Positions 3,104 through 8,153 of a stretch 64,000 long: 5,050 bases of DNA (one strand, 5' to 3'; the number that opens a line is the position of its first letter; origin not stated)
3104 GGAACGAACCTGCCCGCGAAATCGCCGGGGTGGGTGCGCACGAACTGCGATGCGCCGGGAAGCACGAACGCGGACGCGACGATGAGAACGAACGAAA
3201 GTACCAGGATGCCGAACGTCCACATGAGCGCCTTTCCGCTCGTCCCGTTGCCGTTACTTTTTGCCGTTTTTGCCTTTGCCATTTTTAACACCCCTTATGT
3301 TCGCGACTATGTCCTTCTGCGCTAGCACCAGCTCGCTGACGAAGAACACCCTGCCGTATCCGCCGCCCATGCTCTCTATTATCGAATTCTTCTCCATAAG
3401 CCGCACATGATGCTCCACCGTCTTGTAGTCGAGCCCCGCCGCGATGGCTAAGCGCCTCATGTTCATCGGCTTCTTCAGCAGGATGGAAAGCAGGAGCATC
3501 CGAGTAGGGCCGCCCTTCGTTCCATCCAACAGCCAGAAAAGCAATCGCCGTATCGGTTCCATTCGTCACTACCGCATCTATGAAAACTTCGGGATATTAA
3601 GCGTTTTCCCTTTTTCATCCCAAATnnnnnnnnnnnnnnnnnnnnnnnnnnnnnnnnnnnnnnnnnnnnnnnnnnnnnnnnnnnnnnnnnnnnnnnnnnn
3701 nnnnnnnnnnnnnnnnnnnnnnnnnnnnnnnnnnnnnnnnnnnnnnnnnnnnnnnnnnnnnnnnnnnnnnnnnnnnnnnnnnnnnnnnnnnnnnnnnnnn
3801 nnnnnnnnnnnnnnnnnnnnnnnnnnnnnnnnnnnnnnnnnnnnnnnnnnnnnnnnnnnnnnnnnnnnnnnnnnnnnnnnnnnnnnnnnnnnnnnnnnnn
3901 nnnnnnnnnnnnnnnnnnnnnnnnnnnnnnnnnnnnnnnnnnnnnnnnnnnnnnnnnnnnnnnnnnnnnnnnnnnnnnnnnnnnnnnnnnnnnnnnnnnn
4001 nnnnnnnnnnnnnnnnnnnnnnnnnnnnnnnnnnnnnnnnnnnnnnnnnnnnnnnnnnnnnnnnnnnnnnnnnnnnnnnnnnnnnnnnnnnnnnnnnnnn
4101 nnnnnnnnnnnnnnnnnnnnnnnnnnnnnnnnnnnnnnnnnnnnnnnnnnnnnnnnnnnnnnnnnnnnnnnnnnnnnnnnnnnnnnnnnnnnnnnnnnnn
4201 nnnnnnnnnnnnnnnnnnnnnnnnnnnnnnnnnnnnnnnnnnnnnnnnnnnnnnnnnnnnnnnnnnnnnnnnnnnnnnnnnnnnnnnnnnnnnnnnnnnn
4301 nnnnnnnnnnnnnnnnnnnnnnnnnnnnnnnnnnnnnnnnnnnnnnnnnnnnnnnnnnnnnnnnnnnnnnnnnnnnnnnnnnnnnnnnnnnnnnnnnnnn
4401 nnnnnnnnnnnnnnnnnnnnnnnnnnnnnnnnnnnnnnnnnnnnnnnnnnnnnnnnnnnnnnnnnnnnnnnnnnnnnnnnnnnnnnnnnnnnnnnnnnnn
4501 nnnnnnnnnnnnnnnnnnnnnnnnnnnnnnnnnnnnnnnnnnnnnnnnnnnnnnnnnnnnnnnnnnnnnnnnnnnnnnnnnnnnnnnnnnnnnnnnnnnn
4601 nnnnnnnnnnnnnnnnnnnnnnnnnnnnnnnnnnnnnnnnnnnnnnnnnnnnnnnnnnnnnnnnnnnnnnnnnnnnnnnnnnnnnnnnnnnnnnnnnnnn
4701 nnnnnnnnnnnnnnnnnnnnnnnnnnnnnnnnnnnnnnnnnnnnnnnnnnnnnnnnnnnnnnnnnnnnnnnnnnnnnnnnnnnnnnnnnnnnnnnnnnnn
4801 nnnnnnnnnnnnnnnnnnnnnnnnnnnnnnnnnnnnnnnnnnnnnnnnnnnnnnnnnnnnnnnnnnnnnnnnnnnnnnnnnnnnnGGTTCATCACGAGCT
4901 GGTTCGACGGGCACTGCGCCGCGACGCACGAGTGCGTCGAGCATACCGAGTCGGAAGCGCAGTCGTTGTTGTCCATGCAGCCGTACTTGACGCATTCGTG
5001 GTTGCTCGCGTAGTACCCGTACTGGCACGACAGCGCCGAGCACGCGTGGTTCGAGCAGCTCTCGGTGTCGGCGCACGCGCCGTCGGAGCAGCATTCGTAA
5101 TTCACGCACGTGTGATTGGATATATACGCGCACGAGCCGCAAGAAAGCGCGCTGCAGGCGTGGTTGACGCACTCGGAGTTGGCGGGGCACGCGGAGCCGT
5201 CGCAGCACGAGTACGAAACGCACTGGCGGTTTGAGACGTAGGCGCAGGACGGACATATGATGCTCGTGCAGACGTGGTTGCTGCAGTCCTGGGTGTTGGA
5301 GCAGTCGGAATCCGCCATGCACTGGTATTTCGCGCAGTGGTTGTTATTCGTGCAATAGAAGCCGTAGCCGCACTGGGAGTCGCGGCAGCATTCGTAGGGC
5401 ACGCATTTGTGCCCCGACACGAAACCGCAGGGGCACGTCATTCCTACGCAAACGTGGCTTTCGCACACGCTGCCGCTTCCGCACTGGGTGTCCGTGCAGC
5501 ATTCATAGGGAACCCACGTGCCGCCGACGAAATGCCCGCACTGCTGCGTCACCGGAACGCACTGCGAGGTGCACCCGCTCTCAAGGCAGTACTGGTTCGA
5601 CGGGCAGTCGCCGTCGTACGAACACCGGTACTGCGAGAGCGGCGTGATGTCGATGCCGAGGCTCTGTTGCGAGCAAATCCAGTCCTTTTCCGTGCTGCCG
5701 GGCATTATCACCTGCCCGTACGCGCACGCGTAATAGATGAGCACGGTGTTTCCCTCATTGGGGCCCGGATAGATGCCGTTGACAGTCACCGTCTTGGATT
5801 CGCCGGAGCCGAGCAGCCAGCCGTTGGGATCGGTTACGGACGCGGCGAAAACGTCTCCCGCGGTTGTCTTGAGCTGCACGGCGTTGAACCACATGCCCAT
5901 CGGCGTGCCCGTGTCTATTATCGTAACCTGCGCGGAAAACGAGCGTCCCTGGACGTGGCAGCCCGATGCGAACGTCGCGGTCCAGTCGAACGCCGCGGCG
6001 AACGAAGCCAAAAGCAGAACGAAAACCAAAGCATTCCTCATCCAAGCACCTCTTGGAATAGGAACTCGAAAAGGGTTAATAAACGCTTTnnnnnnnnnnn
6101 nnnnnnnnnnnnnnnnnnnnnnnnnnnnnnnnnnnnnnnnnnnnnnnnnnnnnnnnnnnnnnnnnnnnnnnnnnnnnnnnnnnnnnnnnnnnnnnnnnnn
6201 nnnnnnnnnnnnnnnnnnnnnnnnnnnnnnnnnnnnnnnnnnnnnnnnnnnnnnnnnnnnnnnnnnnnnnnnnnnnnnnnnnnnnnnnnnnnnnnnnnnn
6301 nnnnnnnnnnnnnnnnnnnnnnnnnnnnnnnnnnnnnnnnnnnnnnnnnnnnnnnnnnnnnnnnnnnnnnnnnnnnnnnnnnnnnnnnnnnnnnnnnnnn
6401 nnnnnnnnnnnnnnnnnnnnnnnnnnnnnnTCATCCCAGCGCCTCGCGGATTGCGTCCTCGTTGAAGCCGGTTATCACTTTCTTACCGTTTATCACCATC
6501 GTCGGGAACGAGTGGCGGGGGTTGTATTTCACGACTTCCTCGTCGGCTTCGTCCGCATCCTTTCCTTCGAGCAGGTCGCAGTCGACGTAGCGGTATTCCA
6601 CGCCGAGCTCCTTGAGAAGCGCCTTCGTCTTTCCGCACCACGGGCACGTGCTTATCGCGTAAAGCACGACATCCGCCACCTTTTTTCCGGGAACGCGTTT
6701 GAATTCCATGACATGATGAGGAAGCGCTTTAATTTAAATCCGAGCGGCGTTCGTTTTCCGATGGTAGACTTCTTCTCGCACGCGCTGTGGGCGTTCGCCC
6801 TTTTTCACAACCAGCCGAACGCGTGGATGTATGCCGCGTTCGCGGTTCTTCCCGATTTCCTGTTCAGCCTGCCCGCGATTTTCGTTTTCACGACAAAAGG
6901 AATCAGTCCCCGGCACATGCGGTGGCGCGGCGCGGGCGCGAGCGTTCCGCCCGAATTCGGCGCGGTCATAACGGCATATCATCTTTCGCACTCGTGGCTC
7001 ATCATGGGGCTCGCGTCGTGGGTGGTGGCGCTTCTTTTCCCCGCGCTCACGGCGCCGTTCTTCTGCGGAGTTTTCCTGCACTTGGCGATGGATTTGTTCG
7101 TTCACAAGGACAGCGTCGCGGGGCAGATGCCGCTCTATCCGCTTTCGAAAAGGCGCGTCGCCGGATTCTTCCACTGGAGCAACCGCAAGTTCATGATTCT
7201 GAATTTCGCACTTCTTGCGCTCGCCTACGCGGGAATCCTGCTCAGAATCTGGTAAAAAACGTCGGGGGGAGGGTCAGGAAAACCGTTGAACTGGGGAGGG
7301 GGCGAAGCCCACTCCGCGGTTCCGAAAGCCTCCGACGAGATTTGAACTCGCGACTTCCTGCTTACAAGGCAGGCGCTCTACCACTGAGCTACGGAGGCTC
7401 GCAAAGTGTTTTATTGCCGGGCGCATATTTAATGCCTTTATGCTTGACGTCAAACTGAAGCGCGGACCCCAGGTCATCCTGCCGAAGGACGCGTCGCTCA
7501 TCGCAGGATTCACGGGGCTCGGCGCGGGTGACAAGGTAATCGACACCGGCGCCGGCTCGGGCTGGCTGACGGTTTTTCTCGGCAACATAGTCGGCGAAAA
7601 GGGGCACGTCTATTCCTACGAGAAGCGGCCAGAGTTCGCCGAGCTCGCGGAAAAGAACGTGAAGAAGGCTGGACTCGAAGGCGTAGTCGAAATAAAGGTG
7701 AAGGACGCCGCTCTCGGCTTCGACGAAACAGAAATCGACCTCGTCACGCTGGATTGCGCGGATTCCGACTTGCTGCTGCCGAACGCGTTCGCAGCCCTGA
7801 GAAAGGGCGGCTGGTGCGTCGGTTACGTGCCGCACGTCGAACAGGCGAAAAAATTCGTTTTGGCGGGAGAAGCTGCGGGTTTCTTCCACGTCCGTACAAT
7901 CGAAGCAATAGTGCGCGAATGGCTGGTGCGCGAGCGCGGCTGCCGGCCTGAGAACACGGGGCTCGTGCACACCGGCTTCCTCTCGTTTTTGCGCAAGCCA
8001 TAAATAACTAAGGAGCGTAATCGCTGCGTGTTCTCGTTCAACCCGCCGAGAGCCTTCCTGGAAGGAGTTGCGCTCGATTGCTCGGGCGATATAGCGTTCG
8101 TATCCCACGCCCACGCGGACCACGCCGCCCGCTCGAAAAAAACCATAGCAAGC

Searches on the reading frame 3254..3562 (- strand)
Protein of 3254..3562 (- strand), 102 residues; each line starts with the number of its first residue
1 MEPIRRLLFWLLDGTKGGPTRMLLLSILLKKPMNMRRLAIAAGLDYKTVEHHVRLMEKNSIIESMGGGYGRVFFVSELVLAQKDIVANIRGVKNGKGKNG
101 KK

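Call 35: search_protein_families(library=pfam, proteins=[window:3254-3562:-])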
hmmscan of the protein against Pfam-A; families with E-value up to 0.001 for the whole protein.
window:3254-3562:- (102 aa): 1 family
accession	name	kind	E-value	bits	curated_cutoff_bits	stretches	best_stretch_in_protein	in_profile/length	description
PF25212.1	HVO_A0114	-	0.0002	21.5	27.6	1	21-68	24-72/84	HVO_A0114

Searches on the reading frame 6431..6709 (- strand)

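Call 35: search_protein_families(library=pfam, proteins=[window:6431-6709:-])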
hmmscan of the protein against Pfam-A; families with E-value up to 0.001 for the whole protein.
window:6431-6709:- (92 aa): 6 families
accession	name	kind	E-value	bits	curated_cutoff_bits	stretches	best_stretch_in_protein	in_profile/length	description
PF00462.30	Glutaredoxin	-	3.8e-14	53.1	22.9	1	14-77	1-59/60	Glutaredoxin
PF13409.12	GST_N_2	-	3e-09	37.8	25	1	21-83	1-61/70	Glutathione S-transferase, N-terminal domain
PF13417.12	GST_N_3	-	5.1e-08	33.6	22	1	16-78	1-57/75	Glutathione S-transferase, N-terminal domain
PF02798.26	GST_N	-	2.5e-07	31.4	20.9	1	14-79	3-65/76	Glutathione S-transferase, N-terminal domain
PF13192.12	Thioredoxin_3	-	8.8e-05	22.9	24.8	1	20-90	8-74/76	Thioredoxin domain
PF14354.12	Lar_restr_allev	-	0.0005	20.7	28.6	1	20-44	4-28/58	Restriction alleviation protein Lar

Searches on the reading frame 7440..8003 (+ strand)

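Call 34: search_protein_families(library=pfam, proteins=[window:7440-8003:+])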
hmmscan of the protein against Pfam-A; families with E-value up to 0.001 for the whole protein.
window:7440-8003:+ (187 aa): 11 families
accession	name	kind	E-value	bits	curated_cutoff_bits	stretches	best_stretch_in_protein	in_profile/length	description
PF08704.16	GCD14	-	1e-20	74.9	26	1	6-168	17-184/247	tRNA methyltransferase complex GCD14 subunit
PF01135.25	PCMT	-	3.5e-12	47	20.3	1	23-97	67-140/210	Protein-L-isoaspartate(D-aspartate) O-methyltransferase (PCMT)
PF13847.12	Methyltransf_31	-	9.2e-09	35.6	27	1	29-127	3-108/145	Methyltransferase domain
PF13649.12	Methyltransf_25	-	4.7e-06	27.6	27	1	33-124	1-97/97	Methyltransferase domain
PF08241.18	Methyltransf_11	-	3.1e-05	25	21.2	1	35-127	2-94/95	Methyltransferase domain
PF01209.24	Ubie_methyltran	-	3.8e-05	23.6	20.1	1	28-124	46-147/233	ubiE/COQ5 methyltransferase family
PF00398.26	RrnaAD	-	7.6e-05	22.4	24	1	30-82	31-77/263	Ribosomal RNA adenine dimethylase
PF13578.12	Methyltransf_24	-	0.00012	23.3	26.3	1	36-125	3-99/105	Methyltransferase domain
PF02475.24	TRM5-TYW2_MTfase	-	0.00025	21.5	28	1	29-125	36-132/164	TRM5/TYW2 methyltransferase domain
PF05175.20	MTS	-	0.00043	20.4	23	1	30-102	32-102/170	Methyltransferase small domain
PF13679.12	Methyltransf_32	-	0.00085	19.7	27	0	31-85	27-85/143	Methyltransferase domain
